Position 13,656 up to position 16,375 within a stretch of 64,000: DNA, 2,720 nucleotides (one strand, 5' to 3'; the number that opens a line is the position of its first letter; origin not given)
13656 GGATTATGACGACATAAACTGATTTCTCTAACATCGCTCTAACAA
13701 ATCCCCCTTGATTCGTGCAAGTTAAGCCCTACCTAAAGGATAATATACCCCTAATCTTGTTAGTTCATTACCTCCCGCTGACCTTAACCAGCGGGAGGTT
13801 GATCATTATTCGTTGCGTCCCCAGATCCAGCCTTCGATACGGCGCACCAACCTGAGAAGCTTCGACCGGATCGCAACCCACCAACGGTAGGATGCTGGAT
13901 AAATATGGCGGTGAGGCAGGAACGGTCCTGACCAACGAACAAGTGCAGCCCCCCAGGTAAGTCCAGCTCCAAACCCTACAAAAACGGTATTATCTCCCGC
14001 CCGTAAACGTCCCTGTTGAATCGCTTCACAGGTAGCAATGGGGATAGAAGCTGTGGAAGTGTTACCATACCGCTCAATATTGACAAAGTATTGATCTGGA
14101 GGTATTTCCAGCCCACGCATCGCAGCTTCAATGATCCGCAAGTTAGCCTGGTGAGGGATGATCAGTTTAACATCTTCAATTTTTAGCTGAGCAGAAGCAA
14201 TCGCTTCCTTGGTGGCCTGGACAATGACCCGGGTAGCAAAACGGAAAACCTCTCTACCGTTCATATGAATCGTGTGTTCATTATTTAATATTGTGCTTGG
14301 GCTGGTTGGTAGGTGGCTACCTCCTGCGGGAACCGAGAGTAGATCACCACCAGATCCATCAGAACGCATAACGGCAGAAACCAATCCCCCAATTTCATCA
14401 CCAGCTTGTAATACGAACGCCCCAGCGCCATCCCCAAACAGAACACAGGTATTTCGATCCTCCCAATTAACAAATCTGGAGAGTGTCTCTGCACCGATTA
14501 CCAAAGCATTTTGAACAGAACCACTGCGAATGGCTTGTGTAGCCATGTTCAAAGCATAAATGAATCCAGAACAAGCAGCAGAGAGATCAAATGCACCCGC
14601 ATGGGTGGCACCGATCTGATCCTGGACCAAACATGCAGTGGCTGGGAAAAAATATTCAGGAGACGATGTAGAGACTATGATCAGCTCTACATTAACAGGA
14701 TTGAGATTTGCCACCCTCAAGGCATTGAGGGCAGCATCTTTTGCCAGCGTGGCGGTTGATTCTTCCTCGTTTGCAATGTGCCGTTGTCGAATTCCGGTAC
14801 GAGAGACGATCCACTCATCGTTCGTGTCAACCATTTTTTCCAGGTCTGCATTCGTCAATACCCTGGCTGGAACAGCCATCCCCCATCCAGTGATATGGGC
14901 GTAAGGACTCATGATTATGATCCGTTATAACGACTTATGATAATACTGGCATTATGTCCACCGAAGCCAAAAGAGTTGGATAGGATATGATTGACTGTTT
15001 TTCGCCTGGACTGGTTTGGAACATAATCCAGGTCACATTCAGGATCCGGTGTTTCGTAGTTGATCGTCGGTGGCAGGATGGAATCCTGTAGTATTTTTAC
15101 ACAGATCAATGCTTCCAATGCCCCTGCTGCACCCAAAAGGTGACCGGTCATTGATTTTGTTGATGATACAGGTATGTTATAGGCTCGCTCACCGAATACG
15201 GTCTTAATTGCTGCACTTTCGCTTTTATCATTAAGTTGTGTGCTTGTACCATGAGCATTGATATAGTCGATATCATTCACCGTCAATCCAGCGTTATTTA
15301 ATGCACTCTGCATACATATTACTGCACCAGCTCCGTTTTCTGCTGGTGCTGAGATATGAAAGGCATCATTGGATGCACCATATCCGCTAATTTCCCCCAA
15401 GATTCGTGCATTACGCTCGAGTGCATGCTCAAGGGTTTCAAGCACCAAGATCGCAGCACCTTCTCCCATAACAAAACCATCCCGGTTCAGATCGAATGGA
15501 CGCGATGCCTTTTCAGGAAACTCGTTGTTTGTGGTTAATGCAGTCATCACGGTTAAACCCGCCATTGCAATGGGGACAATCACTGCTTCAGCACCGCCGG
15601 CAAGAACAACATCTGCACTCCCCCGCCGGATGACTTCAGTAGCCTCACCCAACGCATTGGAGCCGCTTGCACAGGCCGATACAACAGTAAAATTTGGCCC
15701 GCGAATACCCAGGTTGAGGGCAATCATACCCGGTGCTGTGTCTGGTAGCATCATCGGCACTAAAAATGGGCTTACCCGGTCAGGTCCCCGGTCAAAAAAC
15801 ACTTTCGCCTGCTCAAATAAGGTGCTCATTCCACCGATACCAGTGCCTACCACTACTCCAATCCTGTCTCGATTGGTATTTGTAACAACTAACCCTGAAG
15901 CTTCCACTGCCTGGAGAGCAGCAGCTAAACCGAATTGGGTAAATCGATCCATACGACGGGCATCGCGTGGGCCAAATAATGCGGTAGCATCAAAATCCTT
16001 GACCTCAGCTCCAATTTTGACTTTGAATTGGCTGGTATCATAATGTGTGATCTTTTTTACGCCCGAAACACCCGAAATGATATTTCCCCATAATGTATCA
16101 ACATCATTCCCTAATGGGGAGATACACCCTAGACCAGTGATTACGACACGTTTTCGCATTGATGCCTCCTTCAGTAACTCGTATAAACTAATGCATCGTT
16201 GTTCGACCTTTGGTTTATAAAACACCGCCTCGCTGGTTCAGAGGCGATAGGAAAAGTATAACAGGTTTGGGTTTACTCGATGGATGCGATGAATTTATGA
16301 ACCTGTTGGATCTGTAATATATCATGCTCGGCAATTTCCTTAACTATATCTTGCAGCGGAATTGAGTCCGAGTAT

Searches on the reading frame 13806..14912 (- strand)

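Call 30: search_protein_families(library=ncbifam, proteins=[window:13806-14912:-], max_evalue=1e-10)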
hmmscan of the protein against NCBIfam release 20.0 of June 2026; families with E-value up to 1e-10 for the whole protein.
window:13806-14912:- (368 aa): 12 families
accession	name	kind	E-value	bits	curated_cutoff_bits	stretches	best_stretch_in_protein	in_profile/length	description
NF006829.0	PRK09352.1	subfamily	1.5e-130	434.9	249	1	3-327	3-321/322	beta-ketoacyl-ACP synthase 3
TIGR00747.1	fabH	subfamily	1.2e-119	399.1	292.1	1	4-327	2-322/322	beta-ketoacyl-ACP synthase III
NF004623.0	PRK05963.1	equivalog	3.3e-83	279.7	437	1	5-326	6-327/328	beta-ketoacyl-ACP synthase III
NF005541.0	PRK07204.1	equivalog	8.7e-68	229.1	402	1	1-324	1-326/329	beta-ketoacyl-ACP synthase III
NF005308.0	PRK06840.1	equivalog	5.4e-50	170.3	315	1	5-328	5-336/339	3-oxoacyl-ACP synthase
NF005703.0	PRK07515.1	equivalog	2.2e-40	138.7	304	1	47-326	90-371/373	beta-ketoacyl-ACP synthase III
NF009519.0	PRK12880.1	equivalog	1.2e-39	136.6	436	1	5-327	8-338/353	beta-ketoacyl-ACP synthase III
NF006720.0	PRK09258.1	equivalog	3.9e-35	121.8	285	2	30-147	38-156/338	3-oxoacyl-ACP synthase III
NF003274.0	PRK04262.1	equivalog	6.7e-29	101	244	1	6-144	4-143/347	hydroxymethylglutaryl-CoA synthase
NF005293.2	PRK06816.1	subfamily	7e-21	74.7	450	1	14-149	10-157/378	StlD/DarB family beta-ketosynthase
TIGR00748.1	HMG_CoA_syn_Arc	equivalog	1.1e-18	67.7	353.35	1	5-144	2-142/345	hydroxymethylglutaryl-CoA synthase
NF053539.1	resorcinol_DarB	exception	1.9e-17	63.5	550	0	35-150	40-159/377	dialkylresorcinol biosynthesis protein DarB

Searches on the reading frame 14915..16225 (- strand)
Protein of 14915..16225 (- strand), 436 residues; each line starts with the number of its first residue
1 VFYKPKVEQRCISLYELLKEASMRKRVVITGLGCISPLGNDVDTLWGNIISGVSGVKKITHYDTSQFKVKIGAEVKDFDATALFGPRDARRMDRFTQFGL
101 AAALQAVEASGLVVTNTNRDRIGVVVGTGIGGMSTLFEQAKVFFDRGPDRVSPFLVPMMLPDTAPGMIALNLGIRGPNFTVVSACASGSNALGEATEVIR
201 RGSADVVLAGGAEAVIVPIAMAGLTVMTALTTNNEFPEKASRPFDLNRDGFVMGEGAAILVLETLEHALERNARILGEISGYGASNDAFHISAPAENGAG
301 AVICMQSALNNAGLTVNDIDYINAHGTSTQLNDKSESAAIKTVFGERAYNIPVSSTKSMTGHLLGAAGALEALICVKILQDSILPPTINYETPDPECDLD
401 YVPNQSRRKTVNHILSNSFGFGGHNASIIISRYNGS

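Call 30: search_protein_families(library=ncbifam, proteins=[window:14915-16225:-], max_evalue=1e-10)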
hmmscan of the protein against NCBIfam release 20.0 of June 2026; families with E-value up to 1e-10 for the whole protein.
window:14915-16225:- (436 aa): 20 families
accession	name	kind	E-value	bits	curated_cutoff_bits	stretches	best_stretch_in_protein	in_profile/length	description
TIGR03150.1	fabF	equivalog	5.9e-184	611.5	493.75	1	25-430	1-406/407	beta-ketoacyl-ACP synthase II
NF005589.0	PRK07314.1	subfamily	4.2e-180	598.9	387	1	23-433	2-412/413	beta-ketoacyl-ACP synthase II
NF004970.0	PRK06333.1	subfamily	1.3e-153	511.8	525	1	23-434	2-423/424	beta-ketoacyl-ACP synthase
NF006274.0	PRK08439.1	equivalog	5e-146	486.6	621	1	25-432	2-405/406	beta-ketoacyl-ACP synthase II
NF006434.0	PRK08722.1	equivalog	1.6e-129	432.4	759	1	24-432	3-413/414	beta-ketoacyl-ACP synthase II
NF005076.0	PRK06501.1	equivalog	3e-103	346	629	1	169-433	159-423/425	beta-ketoacyl-ACP synthase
NF006587.0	PRK09116.1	equivalog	7e-102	341.2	470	1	25-433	2-407/408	beta-ketoacyl-ACP synthase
NF005935.0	PRK07967.1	equivalog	1.7e-98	330.2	630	1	25-434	2-405/406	beta-ketoacyl-ACP synthase I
NF005916.1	PRK07910.1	equivalog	5e-98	328.8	560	1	25-433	12-418/418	KasA/KasB family beta-ketoacyl-ACP synthase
NF006618.0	PRK09185.1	subfamily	1e-85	288.2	407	1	25-432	3-392/394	beta-ketoacyl-ACP synthase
NF004618.0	PRK05952.1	equivalog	4.2e-81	272.8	455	1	26-432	3-382/384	beta-ketoacyl-ACP synthase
NF005490.0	PRK07103.1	equivalog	1.6e-76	258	445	1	23-432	2-412/414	polyketide beta-ketoacyl:acyl carrier protein synthase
NF058662.1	cispenta_AmcF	equivalog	6.4e-69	232.7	325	1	168-431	112-368/369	cispentacin biosynthesis acyltransferase subunit AmcF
NF045894.1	PKS_plus_SDR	equivalog_domain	1.1e-46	159.1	1740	1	74-430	68-424/1515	type I polyketide synthase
NF040607.1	mycolic_Pks13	equivalog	3.4e-37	127.5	2100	1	74-434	166-527/1680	polyketide synthase Pks13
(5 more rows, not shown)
